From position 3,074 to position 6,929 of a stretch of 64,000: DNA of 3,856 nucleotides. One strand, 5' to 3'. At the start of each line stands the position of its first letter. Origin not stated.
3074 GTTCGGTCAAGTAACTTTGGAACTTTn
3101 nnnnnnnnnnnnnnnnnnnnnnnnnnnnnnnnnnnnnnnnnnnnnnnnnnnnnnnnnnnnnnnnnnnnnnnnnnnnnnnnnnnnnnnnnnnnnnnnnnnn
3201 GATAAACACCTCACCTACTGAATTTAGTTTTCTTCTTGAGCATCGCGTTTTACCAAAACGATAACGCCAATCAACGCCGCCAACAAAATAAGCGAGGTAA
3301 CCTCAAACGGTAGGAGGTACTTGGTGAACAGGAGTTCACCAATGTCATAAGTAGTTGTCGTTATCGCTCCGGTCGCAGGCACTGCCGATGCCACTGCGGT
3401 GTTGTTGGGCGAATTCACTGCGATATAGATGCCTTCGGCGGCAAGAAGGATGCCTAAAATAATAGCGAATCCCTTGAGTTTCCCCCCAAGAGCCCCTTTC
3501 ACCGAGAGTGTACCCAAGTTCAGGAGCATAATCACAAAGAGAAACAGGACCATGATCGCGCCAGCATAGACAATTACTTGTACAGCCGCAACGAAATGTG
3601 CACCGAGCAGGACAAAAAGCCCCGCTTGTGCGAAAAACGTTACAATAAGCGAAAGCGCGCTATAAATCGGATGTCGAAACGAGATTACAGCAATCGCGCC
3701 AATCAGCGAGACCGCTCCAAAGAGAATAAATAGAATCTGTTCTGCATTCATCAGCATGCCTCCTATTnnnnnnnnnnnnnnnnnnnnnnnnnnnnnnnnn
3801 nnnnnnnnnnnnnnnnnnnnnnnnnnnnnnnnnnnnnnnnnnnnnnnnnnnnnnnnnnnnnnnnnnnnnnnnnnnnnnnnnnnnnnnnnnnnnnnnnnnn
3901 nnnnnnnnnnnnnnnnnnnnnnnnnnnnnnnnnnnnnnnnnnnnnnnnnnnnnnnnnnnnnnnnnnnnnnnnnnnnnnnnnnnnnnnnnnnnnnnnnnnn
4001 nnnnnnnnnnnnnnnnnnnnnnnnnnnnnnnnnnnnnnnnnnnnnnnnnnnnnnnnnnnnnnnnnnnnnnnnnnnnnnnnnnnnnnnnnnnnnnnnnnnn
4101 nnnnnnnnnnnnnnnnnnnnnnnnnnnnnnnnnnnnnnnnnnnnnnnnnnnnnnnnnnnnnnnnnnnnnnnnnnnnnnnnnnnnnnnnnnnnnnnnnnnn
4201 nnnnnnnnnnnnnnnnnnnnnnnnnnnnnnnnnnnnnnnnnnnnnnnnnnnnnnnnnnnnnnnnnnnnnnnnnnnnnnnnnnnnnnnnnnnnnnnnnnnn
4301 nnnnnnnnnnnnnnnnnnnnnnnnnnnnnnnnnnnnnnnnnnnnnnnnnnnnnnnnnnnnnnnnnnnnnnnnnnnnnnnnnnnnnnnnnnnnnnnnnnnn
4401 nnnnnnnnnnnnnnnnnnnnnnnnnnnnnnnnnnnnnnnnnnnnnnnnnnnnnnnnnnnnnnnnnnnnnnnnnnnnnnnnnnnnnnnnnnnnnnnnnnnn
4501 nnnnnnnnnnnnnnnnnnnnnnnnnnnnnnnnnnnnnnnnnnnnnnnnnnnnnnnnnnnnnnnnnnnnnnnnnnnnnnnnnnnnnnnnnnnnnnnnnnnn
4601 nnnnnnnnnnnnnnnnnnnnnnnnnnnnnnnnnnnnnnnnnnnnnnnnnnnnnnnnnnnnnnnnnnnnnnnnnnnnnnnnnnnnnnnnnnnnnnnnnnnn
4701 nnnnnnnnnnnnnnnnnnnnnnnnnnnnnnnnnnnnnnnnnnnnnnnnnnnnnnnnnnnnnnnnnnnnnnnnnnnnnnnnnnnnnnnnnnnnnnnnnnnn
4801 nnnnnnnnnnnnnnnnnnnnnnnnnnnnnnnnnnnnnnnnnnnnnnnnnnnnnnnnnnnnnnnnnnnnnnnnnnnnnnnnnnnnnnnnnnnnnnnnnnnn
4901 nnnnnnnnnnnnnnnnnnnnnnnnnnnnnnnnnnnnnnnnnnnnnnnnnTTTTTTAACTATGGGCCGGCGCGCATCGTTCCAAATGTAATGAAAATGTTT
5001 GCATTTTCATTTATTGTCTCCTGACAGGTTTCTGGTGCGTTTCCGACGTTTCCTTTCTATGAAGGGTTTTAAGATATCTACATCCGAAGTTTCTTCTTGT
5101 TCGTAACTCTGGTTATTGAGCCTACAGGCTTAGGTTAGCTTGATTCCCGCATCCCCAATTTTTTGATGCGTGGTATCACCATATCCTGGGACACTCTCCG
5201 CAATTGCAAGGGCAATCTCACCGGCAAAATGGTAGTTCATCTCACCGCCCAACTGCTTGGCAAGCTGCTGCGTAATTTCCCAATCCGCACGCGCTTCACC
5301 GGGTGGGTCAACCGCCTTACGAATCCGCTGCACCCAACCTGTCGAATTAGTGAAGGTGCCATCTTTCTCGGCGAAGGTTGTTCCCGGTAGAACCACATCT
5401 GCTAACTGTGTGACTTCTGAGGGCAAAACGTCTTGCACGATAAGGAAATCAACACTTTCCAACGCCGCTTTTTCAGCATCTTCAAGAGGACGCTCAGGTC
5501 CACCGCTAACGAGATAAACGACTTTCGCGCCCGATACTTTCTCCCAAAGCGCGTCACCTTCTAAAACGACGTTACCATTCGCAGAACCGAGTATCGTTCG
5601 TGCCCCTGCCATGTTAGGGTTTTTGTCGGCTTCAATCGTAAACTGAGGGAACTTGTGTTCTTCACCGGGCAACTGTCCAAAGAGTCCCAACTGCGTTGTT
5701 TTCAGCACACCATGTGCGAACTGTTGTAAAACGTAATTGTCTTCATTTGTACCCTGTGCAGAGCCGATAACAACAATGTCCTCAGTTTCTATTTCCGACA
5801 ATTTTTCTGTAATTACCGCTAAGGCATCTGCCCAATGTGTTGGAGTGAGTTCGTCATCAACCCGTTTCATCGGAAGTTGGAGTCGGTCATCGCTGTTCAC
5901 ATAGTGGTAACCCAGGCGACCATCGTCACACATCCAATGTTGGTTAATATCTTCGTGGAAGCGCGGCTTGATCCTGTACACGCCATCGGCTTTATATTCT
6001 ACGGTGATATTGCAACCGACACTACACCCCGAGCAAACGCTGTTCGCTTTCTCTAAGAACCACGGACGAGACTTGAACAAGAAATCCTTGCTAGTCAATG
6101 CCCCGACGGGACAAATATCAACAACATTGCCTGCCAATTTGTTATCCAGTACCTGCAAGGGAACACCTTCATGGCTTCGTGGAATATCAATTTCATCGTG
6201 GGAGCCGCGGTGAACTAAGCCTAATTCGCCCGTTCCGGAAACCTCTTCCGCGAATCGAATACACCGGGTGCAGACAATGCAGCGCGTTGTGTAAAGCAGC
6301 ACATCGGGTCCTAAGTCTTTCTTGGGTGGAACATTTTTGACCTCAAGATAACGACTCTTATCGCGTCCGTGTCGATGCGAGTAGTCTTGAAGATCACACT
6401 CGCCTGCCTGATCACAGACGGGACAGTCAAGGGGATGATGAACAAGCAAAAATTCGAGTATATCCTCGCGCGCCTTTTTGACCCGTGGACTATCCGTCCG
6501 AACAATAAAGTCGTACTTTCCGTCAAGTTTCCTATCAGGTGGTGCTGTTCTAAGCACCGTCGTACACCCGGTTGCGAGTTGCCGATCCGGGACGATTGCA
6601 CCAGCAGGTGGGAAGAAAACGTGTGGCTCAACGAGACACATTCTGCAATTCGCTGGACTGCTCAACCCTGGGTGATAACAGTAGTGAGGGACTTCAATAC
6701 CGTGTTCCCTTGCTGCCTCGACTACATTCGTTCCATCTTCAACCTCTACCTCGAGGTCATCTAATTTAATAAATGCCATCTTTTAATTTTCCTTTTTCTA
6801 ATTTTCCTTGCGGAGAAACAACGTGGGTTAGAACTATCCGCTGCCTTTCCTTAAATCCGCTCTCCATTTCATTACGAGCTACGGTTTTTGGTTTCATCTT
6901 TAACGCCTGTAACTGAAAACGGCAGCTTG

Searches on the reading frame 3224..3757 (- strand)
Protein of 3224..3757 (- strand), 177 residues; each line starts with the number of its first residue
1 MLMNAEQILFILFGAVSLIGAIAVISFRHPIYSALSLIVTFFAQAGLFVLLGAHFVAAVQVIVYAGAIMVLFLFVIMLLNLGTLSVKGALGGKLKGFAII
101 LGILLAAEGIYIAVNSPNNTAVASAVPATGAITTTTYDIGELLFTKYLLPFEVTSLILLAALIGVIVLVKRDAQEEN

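Call 91: search_protein_families(library=pfam, proteins=[window:3224-3757:-], max_evalue=0.000001)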
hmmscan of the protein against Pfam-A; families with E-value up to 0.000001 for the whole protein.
window:3224-3757:- (177 aa): 1 family
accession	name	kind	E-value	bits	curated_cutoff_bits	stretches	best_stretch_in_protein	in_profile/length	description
PF00499.25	Oxidored_q3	-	7.9e-39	133.2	33.2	1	20-168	1-146/146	NADH-ubiquinone/plastoquinone oxidoreductase chain 6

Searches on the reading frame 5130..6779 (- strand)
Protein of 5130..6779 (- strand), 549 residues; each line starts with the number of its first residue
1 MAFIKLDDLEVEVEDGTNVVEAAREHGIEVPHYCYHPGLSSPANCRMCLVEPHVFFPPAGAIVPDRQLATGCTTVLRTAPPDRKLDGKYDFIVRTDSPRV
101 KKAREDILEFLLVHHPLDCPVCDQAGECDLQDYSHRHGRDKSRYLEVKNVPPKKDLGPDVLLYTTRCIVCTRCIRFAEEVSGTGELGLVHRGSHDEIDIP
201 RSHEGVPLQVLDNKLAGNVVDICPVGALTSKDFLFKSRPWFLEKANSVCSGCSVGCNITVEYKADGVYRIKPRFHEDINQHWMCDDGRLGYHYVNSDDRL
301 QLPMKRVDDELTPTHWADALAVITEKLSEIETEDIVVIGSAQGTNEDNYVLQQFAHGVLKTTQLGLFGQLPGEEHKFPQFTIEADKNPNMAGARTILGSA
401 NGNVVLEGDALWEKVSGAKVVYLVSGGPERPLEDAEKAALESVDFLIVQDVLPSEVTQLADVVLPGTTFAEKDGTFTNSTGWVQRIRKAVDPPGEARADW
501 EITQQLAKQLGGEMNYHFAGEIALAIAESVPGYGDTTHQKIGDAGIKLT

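Call 91: search_protein_families(library=pfam, proteins=[window:5130-6779:-], max_evalue=0.000001)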
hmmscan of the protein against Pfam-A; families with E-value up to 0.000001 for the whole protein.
window:5130-6779:- (549 aa): 7 families
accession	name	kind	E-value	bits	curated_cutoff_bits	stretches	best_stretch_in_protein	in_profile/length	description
PF00384.28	Molybdopterin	-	1.1e-30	107.3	24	1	415-508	256-352/353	Molybdopterin oxidoreductase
PF22117.2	Fer4_Nqo3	-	6.5e-22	77.9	27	1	157-229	1-67/67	NADH-quinone oxidoreductase subunit 3, ferredoxin-like domain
PF10588.14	NADH-G_4Fe-4S_3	-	1.1e-16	60.4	27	1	104-143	1-40/40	NADH-ubiquinone oxidoreductase-G iron-sulfur binding region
PF22151.2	Fer4_NDSU1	-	3.7e-10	39.6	23.8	1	244-290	3-49/51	NADH-ubiquinone oxidoreductase NDSU1/NuoG-like, 4Fe-4S domain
PF04879.21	Molybdop_Fe4S4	-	6.6e-09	36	22.7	1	245-296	4-55/55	Molybdopterin oxidoreductase Fe4S4 domain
PF13510.11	Fer2_4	-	1.7e-07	31.6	22.8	1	4-53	6-59/82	2Fe-2S iron-sulfur cluster binding domain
PF00111.32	Fer2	-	7.5e-07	29.4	21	0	8-52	7-50/77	2Fe-2S iron-sulfur cluster binding domain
